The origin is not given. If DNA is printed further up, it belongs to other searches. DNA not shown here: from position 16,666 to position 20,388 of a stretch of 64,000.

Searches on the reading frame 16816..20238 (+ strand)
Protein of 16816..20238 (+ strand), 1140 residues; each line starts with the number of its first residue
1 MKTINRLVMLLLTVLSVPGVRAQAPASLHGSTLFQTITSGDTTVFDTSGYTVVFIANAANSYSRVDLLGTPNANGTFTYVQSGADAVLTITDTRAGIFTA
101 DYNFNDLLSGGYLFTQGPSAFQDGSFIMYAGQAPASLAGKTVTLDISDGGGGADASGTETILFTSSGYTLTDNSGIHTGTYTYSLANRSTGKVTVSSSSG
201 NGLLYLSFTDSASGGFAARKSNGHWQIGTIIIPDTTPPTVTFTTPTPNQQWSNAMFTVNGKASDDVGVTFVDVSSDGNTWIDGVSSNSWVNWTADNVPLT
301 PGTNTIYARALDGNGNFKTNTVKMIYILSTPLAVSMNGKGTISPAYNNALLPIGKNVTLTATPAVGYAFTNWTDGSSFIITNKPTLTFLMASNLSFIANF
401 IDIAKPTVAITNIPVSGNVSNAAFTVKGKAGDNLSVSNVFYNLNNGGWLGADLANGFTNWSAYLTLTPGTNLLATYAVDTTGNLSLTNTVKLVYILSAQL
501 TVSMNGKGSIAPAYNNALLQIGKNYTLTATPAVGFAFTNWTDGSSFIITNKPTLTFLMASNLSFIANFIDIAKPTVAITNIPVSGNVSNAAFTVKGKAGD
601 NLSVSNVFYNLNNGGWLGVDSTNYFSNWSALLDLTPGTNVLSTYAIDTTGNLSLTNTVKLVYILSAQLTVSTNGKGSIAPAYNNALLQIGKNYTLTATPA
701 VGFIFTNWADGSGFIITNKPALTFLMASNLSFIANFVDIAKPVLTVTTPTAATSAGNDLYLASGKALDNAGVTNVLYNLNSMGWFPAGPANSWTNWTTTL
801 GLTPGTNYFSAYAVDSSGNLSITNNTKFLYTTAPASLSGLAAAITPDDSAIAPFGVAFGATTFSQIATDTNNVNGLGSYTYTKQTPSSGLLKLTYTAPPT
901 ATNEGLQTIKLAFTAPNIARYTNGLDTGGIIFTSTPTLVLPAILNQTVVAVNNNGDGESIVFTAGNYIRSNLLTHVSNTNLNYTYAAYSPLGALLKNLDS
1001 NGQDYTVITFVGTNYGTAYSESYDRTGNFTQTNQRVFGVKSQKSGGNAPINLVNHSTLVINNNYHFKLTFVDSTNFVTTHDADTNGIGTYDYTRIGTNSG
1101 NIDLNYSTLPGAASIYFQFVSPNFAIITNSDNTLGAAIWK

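Call 4: search_protein_families(library=pfam, proteins=[window:16816-20238:+], max_evalue=0.01)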
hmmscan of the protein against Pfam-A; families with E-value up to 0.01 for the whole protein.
window:16816-20238:+ (1140 aa): 4 families
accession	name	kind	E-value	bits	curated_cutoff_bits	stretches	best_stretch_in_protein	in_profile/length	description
PF18998.6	Flg_new_2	-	2.1e-29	101.7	23.6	3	332-401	3-70/73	Divergent InlB B-repeat domain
PF17957.7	Big_7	-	8.5e-08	33.2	24.1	1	238-308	1-70/70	Bacterial Ig domain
PF09136.16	Glucodextran_B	-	3.9e-05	23.9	27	0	238-323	1-78/83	Glucodextranase, domain B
PF05137.18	PilN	-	0.0013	19.2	22.8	0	408-449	14-51/78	Fimbrial assembly protein (PilN)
